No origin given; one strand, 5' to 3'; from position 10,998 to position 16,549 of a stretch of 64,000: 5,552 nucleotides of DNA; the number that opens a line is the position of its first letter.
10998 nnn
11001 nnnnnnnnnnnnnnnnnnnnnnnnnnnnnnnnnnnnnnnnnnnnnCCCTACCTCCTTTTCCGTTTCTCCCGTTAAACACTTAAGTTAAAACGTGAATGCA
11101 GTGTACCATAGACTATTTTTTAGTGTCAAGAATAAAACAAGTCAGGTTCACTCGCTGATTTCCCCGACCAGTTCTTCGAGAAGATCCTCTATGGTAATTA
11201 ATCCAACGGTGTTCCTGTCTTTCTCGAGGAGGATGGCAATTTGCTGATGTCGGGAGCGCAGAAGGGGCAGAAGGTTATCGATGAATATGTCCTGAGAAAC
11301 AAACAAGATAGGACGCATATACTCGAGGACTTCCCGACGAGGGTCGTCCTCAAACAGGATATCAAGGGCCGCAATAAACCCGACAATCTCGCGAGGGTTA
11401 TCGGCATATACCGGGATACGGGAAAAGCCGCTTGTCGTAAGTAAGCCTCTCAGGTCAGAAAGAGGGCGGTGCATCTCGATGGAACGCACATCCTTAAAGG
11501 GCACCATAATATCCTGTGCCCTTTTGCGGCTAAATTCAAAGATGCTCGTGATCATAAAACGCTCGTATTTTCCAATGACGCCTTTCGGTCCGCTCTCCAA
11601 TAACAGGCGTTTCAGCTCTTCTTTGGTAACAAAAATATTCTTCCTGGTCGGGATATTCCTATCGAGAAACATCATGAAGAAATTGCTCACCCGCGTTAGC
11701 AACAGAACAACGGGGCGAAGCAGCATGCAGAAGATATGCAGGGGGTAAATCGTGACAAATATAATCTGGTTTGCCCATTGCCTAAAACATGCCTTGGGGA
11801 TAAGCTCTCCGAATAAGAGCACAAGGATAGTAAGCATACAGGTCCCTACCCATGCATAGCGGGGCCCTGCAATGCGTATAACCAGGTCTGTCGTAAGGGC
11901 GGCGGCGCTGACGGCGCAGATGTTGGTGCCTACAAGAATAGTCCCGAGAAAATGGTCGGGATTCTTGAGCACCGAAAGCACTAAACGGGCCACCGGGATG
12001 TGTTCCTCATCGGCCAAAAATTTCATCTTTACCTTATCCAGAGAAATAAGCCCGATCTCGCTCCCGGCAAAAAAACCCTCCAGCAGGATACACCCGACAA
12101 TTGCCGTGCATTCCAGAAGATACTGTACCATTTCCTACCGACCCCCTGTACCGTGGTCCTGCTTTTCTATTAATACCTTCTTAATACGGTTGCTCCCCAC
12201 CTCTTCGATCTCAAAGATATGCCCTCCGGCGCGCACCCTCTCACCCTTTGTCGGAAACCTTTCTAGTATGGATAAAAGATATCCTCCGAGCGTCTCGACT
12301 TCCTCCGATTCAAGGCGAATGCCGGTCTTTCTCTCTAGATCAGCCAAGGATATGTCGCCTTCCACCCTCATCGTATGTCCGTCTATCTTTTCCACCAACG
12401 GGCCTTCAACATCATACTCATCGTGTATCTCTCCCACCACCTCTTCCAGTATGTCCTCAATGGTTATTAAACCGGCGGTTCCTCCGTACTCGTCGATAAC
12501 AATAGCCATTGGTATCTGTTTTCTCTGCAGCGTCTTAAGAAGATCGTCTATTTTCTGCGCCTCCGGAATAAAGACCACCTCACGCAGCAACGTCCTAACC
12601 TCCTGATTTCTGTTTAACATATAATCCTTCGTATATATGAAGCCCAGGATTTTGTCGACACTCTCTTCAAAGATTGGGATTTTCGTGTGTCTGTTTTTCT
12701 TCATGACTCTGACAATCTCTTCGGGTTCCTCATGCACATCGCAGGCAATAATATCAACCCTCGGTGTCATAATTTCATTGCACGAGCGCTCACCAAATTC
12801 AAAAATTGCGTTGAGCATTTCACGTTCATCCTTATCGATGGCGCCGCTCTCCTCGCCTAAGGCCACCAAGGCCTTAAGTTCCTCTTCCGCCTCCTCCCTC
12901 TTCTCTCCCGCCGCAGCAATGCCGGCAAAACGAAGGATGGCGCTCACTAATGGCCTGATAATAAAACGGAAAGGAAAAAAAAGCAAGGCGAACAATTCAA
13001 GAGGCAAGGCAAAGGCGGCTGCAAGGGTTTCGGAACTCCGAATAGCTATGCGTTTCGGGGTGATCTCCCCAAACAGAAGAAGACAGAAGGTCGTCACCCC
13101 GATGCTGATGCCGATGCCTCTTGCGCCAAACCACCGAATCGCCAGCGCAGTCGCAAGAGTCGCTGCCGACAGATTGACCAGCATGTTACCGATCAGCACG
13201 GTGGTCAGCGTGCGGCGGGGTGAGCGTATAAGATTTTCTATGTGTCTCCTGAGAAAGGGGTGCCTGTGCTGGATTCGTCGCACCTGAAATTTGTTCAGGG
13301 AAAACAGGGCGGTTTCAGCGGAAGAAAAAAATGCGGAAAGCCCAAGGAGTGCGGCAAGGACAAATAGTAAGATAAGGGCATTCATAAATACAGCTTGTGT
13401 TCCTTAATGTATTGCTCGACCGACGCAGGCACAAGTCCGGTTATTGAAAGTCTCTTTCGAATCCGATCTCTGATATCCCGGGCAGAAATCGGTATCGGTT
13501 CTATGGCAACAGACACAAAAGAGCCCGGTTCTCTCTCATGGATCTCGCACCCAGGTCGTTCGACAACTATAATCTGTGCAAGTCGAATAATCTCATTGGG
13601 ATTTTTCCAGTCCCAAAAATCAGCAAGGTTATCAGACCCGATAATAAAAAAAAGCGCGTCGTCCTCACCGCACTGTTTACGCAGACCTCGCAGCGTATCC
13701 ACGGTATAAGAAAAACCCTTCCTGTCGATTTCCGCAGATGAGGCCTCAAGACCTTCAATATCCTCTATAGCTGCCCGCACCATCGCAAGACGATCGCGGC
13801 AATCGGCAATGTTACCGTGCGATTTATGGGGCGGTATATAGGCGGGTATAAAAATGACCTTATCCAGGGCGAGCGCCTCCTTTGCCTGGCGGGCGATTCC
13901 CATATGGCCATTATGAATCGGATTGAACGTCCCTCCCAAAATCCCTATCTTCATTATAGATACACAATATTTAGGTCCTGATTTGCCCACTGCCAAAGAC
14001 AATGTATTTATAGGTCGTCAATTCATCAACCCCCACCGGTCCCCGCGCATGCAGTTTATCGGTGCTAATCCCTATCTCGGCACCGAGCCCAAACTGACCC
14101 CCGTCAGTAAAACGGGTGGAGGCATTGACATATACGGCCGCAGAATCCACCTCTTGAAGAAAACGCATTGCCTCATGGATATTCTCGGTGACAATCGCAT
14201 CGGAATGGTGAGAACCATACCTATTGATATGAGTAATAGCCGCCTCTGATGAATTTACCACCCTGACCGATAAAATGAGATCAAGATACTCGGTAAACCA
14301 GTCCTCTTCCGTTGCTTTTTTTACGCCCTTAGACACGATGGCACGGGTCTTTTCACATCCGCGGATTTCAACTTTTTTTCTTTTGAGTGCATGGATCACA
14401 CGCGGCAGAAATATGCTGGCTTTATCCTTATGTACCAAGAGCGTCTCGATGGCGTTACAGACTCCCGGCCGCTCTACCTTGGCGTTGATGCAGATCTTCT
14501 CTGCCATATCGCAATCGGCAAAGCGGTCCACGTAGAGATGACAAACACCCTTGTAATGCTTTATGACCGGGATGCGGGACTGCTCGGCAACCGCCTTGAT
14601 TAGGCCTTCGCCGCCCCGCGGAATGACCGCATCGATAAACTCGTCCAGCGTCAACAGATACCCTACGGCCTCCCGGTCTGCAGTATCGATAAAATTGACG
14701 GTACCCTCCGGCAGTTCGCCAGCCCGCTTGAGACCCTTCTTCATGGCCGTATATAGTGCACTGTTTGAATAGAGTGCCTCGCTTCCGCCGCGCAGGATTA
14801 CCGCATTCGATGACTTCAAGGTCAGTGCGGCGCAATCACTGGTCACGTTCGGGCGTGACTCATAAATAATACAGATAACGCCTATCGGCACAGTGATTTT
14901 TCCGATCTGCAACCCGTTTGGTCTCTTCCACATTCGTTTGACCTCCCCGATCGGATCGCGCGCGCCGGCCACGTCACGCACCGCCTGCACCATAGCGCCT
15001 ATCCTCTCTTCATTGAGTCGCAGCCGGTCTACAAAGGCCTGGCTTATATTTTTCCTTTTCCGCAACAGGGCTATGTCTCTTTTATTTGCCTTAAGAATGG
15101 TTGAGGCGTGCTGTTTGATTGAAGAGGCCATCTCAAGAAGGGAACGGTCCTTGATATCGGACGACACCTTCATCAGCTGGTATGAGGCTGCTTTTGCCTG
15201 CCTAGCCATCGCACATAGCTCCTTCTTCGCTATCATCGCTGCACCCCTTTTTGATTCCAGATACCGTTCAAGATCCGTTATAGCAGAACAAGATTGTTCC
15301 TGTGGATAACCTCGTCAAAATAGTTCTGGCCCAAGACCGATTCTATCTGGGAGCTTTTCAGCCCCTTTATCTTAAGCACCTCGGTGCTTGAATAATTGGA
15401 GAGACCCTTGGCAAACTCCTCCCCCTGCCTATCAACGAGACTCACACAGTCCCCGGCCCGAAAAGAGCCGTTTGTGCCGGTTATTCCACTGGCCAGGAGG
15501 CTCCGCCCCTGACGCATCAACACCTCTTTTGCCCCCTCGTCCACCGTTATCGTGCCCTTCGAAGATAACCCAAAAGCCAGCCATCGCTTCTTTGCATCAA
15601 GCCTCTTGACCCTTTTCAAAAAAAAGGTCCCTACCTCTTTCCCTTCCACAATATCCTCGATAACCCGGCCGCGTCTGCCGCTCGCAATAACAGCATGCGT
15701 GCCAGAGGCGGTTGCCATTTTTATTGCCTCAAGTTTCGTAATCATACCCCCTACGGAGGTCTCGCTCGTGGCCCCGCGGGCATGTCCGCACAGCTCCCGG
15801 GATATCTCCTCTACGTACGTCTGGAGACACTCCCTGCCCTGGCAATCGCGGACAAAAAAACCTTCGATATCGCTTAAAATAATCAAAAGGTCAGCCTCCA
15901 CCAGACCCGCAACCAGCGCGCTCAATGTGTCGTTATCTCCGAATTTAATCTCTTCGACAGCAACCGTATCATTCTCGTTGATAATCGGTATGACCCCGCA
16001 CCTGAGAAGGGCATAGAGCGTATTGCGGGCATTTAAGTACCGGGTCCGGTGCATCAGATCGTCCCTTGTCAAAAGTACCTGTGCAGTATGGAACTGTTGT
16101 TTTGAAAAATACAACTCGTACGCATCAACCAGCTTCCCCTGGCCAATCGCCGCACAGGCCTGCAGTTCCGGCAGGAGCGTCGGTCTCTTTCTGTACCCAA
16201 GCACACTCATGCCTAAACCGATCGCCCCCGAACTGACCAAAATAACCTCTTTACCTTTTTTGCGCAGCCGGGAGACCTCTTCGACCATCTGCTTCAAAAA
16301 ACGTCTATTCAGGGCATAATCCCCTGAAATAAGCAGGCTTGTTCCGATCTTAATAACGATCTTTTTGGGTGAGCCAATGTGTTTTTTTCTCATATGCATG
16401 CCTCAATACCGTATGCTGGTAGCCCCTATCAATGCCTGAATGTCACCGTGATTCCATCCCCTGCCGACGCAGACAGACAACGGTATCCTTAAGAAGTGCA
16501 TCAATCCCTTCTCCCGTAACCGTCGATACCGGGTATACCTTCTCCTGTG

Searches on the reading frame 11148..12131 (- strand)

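Call 33: search_protein_families(library=pfam, proteins=[window:11148-12131:-], max_evalue=0.00001)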
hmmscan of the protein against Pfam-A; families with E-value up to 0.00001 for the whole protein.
window:11148-12131:- (327 aa): 2 families
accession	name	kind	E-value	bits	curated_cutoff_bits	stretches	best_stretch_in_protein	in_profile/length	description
PF01595.25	CNNM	-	1.1e-41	142.9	28.4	1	11-190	3-181/181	Cyclin M transmembrane N-terminal domain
PF00571.33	CBS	-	3.4e-11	43.7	24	0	271-322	4-56/57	CBS domain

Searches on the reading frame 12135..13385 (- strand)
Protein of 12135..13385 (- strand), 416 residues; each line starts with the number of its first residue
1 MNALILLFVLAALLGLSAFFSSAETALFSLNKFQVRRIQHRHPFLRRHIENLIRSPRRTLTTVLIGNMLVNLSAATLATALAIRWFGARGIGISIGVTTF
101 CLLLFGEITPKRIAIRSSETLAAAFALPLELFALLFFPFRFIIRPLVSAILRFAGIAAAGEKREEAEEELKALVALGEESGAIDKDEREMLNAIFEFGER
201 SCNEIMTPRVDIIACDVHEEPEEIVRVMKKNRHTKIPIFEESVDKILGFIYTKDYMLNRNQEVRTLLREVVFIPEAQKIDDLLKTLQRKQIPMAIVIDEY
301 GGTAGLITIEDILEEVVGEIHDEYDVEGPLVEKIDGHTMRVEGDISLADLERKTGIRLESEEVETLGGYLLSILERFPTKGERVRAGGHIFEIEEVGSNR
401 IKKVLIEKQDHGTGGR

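Call 33: search_protein_families(library=pfam, proteins=[window:12135-13385:-], max_evalue=0.00001)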
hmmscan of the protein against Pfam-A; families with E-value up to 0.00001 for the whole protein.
window:12135-13385:- (416 aa): 3 families
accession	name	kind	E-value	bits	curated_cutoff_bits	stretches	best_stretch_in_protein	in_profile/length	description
PF01595.25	CNNM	-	1.4e-46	158.8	28.4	1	9-187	2-181/181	Cyclin M transmembrane N-terminal domain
PF03471.22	CorC_HlyC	-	2e-21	76.2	27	1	333-409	2-80/81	Transporter associated domain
PF00571.33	CBS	-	2.2e-12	47.6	24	1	268-317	7-56/57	CBS domain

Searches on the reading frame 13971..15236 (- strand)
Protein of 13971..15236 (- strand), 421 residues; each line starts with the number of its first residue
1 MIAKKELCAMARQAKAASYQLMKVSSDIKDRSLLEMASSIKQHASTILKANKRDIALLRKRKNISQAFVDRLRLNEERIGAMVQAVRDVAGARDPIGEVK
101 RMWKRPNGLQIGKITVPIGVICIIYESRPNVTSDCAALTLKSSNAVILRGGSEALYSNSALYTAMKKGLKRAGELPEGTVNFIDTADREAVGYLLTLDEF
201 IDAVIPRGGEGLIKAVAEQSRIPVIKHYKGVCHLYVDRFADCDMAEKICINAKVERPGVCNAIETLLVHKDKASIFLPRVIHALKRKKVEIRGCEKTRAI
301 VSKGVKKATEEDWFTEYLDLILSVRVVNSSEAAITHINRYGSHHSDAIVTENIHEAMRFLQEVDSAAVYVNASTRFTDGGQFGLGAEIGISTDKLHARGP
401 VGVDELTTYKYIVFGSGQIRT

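Call 33: search_protein_families(library=pfam, proteins=[window:13971-15236:-], max_evalue=0.00001)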
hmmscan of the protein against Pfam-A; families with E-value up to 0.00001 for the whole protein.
window:13971-15236:- (421 aa): 1 family
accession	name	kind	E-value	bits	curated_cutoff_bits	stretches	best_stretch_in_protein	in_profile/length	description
PF00171.27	Aldedh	-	2.6e-16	59.7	23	1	5-290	29-299/461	Aldehyde dehydrogenase family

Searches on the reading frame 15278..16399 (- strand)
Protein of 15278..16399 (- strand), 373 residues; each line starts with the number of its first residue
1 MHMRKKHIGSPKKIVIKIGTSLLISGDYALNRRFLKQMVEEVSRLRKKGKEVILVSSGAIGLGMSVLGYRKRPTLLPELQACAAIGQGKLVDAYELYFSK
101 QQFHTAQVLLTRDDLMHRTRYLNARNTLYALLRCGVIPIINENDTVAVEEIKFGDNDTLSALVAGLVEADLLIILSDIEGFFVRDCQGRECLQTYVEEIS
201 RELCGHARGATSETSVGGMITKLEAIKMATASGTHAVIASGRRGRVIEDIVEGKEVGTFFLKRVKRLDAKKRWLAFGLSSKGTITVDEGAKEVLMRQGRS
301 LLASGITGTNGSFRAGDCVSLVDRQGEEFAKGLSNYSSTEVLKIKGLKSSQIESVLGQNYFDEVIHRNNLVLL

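Call 33: search_protein_families(library=pfam, proteins=[window:15278-16399:-], max_evalue=0.00001)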
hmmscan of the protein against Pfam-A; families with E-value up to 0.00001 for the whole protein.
window:15278-16399:- (373 aa): 2 families
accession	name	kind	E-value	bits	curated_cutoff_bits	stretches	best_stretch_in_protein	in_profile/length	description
PF00696.33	AA_kinase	-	3e-33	115.9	24.9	1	12-239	1-233/234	Amino acid kinase family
PF01472.26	PUA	-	4e-21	75.2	24.8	1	282-356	1-74/74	PUA domain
